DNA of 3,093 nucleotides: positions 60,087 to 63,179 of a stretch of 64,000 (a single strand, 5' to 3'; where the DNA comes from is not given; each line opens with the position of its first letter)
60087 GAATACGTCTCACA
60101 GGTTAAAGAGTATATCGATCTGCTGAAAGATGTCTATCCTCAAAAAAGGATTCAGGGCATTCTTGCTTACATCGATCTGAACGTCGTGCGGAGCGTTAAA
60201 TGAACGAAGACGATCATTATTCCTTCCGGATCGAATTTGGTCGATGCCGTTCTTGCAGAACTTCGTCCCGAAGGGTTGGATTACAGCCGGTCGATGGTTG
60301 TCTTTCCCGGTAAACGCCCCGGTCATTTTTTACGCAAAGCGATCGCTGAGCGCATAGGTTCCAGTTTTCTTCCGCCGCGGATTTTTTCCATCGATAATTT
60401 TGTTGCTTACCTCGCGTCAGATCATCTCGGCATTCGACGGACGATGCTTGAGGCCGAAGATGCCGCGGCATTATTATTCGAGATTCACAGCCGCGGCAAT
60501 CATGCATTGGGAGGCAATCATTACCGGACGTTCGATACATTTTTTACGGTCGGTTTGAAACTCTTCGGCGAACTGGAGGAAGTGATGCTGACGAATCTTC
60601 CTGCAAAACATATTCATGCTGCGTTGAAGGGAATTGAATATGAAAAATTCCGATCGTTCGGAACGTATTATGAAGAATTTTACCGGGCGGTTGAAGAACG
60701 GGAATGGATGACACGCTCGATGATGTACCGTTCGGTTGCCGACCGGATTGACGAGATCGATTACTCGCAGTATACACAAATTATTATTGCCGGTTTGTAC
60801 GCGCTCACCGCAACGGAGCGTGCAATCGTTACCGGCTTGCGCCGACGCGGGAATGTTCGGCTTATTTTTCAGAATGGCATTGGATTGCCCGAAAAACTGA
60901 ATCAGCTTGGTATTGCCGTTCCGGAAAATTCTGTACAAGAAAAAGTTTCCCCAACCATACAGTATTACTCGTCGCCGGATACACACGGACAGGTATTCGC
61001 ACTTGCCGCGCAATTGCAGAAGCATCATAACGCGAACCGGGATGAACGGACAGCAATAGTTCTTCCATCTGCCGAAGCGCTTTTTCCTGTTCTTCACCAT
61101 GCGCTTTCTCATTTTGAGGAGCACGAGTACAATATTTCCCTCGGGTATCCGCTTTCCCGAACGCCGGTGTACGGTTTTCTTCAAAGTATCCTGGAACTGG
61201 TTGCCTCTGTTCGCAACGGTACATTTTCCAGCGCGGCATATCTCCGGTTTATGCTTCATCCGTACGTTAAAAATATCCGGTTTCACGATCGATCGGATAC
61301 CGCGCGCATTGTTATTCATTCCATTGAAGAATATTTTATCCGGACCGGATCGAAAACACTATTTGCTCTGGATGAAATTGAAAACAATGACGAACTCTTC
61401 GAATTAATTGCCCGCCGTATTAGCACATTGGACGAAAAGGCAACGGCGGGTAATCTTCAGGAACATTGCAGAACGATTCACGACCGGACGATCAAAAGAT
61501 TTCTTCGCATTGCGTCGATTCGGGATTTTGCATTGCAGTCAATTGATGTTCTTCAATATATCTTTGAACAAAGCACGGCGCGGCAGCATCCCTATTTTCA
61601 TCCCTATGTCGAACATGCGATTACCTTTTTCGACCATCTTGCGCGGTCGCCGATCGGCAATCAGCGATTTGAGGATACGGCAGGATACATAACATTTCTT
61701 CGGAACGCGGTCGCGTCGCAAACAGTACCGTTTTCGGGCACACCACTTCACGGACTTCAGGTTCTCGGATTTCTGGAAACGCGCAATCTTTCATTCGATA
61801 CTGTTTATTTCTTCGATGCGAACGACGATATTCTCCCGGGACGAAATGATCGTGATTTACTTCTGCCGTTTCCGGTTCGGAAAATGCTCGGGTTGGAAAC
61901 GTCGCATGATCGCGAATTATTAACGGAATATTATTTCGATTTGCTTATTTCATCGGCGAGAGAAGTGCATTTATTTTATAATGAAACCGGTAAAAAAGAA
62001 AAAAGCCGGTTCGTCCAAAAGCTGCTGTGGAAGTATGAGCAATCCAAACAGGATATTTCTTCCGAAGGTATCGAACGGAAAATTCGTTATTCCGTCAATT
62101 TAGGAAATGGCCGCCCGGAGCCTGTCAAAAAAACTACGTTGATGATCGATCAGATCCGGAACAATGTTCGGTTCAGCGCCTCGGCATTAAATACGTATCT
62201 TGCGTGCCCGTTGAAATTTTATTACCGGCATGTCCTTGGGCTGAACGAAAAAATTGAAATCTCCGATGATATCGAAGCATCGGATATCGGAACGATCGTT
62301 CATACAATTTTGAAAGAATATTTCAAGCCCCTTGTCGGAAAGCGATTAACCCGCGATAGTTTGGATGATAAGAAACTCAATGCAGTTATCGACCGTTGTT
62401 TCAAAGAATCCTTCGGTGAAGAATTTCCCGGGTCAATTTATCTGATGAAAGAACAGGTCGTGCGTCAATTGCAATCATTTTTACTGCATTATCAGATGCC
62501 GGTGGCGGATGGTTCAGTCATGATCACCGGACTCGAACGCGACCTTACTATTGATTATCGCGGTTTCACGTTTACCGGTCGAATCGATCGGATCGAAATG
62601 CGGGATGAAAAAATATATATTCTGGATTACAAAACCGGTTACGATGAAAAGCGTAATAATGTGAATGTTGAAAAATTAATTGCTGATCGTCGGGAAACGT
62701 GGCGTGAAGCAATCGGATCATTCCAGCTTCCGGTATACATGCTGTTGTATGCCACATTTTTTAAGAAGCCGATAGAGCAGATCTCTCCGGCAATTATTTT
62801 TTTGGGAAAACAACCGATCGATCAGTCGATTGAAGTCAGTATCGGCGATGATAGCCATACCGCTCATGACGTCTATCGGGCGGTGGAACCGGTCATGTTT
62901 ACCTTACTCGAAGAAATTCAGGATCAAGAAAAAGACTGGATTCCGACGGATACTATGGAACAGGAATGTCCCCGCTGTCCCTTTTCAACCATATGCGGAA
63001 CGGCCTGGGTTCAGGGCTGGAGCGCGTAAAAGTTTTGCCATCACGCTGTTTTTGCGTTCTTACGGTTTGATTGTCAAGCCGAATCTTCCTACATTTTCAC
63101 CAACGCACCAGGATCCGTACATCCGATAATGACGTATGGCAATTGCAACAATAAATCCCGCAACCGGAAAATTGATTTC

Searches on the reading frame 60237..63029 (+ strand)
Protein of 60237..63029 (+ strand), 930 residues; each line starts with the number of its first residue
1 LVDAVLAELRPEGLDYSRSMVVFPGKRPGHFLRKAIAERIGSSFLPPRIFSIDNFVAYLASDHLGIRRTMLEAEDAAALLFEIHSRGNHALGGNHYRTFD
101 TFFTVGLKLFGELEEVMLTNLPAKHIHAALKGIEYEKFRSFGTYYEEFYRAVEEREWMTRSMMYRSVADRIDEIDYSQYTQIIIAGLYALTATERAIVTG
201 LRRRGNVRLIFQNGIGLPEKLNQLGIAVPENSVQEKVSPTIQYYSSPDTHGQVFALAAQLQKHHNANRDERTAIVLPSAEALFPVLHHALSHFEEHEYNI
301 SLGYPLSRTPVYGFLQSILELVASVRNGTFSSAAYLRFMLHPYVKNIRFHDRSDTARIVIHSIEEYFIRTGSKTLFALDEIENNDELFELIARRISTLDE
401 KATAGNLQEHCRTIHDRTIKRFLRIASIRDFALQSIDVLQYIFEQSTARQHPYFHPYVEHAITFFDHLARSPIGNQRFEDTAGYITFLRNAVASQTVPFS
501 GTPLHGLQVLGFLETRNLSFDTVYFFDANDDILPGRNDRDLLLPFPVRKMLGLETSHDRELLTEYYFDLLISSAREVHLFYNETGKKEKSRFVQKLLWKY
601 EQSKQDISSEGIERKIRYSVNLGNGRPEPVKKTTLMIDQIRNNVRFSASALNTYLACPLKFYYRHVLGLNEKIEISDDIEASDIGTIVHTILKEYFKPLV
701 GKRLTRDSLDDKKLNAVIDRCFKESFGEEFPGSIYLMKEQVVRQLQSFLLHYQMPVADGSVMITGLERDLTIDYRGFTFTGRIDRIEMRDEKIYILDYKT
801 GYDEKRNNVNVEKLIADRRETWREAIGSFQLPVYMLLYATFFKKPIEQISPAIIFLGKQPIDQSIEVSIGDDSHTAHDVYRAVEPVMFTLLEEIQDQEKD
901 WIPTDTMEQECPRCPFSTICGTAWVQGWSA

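Call 11: search_protein_families(library=pfam, proteins=[window:60237-63029:+], max_evalue=0.01)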
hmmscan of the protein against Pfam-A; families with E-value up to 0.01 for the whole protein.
window:60237-63029:+ (930 aa): 1 family
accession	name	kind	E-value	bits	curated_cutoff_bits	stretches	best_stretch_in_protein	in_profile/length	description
PF12705.13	PDDEXK_1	-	2e-37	129.9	22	1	645-920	1-246/247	PD-(D/E)XK nuclease superfamily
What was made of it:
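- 60237..63029 (+): addB-like PD-(D/E)XK nuclease gene, part of the conserved right flank. Pfam PDDEXK_1 at E 2e-37 (call 11).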
